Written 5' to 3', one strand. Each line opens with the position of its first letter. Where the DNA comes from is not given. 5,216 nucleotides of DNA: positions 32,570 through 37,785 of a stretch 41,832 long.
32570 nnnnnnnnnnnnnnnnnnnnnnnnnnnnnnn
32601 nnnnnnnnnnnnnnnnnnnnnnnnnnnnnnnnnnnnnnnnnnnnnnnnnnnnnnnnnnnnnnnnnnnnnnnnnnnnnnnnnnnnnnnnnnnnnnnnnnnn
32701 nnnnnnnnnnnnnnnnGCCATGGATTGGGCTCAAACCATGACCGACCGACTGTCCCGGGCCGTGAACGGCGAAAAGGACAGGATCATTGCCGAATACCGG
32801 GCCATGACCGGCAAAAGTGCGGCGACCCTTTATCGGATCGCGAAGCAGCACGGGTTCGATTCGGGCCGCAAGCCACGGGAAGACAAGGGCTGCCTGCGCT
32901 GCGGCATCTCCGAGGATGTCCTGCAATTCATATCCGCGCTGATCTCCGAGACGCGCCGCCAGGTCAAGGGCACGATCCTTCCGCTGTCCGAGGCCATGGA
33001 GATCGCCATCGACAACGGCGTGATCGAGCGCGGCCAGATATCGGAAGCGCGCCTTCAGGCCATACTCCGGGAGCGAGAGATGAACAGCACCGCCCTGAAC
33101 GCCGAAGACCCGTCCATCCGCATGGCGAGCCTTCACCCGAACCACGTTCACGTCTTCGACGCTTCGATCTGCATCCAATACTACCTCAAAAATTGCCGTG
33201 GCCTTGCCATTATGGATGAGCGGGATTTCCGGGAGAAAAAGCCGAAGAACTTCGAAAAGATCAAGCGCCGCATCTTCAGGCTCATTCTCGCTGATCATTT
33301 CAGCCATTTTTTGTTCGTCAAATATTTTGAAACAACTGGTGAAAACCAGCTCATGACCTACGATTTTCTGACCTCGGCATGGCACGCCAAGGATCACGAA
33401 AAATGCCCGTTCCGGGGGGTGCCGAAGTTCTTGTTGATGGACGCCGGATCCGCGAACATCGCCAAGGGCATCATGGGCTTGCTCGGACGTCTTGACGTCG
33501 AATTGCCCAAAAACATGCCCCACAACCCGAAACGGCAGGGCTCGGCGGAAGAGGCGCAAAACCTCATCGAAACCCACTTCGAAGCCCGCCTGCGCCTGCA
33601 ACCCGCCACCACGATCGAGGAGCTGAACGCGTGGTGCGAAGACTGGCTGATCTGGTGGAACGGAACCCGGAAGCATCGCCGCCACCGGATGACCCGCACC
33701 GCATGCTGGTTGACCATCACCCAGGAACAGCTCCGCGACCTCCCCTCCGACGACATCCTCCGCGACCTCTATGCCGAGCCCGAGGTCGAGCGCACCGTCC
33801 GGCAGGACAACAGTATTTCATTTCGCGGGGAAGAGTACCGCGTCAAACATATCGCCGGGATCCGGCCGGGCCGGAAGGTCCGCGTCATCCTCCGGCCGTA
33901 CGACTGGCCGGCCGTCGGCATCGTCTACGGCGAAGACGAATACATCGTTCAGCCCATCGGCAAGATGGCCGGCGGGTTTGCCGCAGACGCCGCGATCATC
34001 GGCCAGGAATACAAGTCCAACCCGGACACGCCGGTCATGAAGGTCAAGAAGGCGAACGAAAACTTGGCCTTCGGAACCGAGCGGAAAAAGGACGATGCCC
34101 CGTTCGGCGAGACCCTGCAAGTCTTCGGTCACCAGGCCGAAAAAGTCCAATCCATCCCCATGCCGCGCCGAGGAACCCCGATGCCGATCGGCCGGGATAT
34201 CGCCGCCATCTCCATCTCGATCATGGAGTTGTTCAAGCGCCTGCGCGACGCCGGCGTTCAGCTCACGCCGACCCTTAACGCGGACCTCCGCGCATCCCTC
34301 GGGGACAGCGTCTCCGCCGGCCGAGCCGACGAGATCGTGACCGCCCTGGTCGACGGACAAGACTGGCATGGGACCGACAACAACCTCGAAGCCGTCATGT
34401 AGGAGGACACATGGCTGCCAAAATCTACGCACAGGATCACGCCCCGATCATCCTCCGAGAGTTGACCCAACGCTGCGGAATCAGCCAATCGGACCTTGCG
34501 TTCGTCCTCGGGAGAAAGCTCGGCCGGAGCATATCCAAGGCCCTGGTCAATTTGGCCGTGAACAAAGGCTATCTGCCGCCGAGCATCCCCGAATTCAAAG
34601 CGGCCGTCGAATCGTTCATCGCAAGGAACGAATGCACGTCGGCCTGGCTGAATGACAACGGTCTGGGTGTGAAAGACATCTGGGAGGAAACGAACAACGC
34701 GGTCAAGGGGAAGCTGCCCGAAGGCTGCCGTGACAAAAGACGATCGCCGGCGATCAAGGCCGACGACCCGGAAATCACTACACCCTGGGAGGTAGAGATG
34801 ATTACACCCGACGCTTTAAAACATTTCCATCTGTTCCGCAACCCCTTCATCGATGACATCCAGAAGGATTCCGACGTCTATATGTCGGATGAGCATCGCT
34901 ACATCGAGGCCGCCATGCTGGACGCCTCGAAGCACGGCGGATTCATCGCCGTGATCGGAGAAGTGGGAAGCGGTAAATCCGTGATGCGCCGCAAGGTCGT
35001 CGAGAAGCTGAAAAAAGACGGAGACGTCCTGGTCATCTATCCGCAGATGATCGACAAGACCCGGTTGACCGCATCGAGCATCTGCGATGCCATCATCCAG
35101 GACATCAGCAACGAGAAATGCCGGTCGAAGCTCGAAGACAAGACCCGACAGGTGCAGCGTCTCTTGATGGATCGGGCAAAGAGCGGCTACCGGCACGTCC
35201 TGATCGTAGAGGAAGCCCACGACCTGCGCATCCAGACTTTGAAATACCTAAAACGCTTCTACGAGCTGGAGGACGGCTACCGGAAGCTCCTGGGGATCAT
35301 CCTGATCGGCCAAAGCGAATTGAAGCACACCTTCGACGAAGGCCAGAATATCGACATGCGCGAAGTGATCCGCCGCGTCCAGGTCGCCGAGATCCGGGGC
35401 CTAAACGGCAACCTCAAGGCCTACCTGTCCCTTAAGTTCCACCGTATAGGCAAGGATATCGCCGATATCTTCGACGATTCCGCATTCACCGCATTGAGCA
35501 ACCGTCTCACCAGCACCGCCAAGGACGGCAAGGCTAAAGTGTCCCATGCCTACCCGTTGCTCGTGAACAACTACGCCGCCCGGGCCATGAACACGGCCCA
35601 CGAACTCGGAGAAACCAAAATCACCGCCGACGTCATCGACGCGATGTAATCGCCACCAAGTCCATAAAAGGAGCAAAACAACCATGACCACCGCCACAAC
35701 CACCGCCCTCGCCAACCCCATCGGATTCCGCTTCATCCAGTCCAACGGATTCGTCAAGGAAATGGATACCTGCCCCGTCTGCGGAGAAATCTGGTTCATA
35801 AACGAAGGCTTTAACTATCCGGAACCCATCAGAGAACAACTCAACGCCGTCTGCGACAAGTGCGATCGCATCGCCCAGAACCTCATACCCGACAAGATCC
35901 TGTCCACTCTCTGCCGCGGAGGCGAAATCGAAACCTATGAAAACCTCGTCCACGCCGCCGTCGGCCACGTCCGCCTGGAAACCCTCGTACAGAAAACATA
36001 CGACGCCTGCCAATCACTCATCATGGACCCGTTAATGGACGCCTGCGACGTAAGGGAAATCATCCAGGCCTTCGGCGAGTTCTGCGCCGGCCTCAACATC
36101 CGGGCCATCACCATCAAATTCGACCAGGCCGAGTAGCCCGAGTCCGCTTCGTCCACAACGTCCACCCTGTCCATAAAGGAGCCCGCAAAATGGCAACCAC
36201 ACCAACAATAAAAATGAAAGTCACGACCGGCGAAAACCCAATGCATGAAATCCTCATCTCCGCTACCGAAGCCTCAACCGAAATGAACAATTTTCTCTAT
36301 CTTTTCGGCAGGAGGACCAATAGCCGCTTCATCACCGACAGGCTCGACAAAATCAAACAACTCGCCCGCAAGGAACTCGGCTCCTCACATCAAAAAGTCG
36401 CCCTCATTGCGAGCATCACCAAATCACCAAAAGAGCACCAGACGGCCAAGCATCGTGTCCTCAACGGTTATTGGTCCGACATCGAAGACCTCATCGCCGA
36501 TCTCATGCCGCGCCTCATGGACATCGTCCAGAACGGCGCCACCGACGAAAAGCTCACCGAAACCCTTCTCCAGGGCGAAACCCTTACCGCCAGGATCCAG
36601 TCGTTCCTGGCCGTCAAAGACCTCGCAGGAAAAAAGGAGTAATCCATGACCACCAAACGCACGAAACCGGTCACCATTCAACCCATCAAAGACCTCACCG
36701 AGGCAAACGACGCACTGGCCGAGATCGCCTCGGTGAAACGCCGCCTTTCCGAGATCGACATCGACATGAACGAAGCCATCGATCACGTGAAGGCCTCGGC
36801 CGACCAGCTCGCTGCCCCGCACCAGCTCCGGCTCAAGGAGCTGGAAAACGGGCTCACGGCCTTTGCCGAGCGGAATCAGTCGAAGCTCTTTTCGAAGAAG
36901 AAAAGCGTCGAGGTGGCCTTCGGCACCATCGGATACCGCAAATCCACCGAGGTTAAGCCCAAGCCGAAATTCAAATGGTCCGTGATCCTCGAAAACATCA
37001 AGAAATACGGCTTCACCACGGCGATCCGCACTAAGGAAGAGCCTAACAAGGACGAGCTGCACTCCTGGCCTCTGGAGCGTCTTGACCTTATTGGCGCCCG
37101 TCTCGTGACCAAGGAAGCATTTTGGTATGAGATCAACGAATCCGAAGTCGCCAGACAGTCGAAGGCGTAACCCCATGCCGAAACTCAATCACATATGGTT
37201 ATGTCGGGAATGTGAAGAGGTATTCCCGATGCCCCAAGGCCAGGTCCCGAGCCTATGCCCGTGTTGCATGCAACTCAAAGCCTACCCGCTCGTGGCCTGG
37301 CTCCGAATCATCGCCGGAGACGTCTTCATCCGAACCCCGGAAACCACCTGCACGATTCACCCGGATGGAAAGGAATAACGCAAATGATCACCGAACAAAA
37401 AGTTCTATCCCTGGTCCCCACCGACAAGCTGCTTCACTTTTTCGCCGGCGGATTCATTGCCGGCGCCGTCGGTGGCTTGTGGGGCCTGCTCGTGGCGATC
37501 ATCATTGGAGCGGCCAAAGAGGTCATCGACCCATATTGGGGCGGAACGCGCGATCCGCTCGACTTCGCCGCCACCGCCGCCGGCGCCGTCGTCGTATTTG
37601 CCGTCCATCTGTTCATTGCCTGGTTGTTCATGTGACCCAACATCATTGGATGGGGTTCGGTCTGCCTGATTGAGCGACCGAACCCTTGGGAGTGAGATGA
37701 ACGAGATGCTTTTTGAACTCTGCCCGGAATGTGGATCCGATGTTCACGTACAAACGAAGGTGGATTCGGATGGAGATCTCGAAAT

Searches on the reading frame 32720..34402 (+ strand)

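Call 6: search_protein_families(library=phrogs, proteins=[window:32720-34402:+])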
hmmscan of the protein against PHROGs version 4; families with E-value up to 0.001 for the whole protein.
window:32720-34402:+ (560 aa): 3 families
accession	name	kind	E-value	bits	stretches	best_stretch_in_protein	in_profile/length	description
phrog_310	-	integration and excision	5e-69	234.8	1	13-486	143-609/696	transposase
phrog_2610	-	unknown function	6.1e-28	98.8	1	61-390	76-404/565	-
phrog_1157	-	integration and excision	1.7e-06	28.6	1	258-376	224-335/422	transposase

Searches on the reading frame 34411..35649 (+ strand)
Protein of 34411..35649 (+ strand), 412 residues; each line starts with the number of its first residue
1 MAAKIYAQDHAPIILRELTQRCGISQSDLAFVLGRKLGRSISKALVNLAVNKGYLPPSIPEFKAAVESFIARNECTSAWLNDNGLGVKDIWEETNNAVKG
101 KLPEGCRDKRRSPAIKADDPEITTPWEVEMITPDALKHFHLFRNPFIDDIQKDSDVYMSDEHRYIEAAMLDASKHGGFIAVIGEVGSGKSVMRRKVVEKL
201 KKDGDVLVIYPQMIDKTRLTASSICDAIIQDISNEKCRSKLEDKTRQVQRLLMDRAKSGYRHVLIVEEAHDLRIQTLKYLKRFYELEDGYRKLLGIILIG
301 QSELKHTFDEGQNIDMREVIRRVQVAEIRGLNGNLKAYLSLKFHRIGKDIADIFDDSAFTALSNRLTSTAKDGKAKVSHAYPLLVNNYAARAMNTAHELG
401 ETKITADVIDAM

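Call 26: search_protein_families(library=pfam, proteins=[window:34411-35649:+], max_evalue=0.01)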
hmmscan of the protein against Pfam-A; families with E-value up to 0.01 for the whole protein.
window:34411-35649:+ (412 aa): 7 families
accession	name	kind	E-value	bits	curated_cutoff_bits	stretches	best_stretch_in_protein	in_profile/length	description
PF13401.12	AAA_22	-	2.4e-21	76.8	27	1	174-307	3-129/130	AAA domain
PF13191.12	AAA_16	-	1.5e-06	29.3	32.6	1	168-288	14-160/167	AAA ATPase domain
PF24883.2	NPHP3_N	-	8.2e-05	23.3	24.8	1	170-246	16-95/164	Nephrocystin 3, N-terminal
PF25199.1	nSTAND_NTPase5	-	0.00034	20.9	34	1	138-219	2-86/145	Novel STAND NTPase 5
PF01637.24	ATPase_2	-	0.0025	18.1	33.2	1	178-286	22-138/225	ATPase domain predominantly from Archaea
PF00931.28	NB-ARC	-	0.0025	17.5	23.5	1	170-255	12-100/248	NB-ARC domain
PF09848.15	SLFN-g3_helicase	-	0.0036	17.1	24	1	180-327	5-140/354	Schlafen group 3, DNA/RNA helicase domain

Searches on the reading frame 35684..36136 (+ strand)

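Call 26: search_protein_families(library=pfam, proteins=[window:35684-36136:+], max_evalue=0.01)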
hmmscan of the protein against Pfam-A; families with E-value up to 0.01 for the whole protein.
window:35684-36136:+ (150 aa): 0 families

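Call 92: search_protein_families(library=phrogs, proteins=[window:35684-36136:+], max_evalue=0.01)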
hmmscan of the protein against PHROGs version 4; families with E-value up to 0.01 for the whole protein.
window:35684-36136:+ (150 aa): 1 family
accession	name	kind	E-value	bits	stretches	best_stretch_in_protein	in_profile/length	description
phrog_25375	-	unknown function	0.0039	18.3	0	9-34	37-62/70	-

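Call 93: search_protein_families(library=ncbifam, proteins=[window:35684-36136:+], max_evalue=0.01)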
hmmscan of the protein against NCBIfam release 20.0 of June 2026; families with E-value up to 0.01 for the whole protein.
window:35684-36136:+ (150 aa): 0 families

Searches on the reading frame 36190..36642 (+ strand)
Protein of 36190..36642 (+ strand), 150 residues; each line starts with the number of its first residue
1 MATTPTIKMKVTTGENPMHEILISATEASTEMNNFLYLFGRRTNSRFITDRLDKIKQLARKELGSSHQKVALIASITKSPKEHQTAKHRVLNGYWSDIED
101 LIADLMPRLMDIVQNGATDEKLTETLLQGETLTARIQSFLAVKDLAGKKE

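Call 26: search_protein_families(library=pfam, proteins=[window:36190-36642:+], max_evalue=0.01)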
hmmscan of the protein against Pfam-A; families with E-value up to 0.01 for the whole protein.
window:36190-36642:+ (150 aa): 1 family
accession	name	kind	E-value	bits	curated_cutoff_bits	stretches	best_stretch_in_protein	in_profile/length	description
PF09083.16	DUF1923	-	0.00052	20.1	25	1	66-102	19-53/64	Domain of unknown function (DUF1923)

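Call 92: search_protein_families(library=phrogs, proteins=[window:36190-36642:+], max_evalue=0.01)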
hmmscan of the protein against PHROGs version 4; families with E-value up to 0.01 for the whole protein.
window:36190-36642:+ (150 aa): 0 families

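Call 93: search_protein_families(library=ncbifam, proteins=[window:36190-36642:+], max_evalue=0.01)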
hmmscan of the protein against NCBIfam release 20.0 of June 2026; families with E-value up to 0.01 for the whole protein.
window:36190-36642:+ (150 aa): 0 families

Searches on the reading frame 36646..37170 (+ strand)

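Call 26: search_protein_families(library=pfam, proteins=[window:36646-37170:+], max_evalue=0.01)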
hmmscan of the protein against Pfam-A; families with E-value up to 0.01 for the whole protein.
window:36646-37170:+ (174 aa): 2 families
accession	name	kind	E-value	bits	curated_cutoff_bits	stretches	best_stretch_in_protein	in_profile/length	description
PF07352.17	Phage_Mu_Gam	-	9.3e-43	146.2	28.3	1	18-163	2-149/149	Bacteriophage Mu Gam like protein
PF03245.18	Phage_lysis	-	0.0056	17.3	25.4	1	9-56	8-55/126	Bacteriophage Rz lysis protein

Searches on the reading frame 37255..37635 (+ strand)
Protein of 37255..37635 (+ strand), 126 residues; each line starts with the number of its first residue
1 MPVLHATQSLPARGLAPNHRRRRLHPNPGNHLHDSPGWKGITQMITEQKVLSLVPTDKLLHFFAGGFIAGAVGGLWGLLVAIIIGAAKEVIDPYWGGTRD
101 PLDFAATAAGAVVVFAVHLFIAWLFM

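Call 26: search_protein_families(library=pfam, proteins=[window:37255-37635:+], max_evalue=0.01)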
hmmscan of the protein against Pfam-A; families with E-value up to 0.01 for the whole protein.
window:37255-37635:+ (126 aa): 0 families

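Call 92: search_protein_families(library=phrogs, proteins=[window:37255-37635:+], max_evalue=0.01)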
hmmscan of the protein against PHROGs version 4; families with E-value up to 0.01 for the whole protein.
window:37255-37635:+ (126 aa): 1 family
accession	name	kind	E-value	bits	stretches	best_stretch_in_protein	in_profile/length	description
phrog_38535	-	unknown function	0.00048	21.5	1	60-121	14-77/82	-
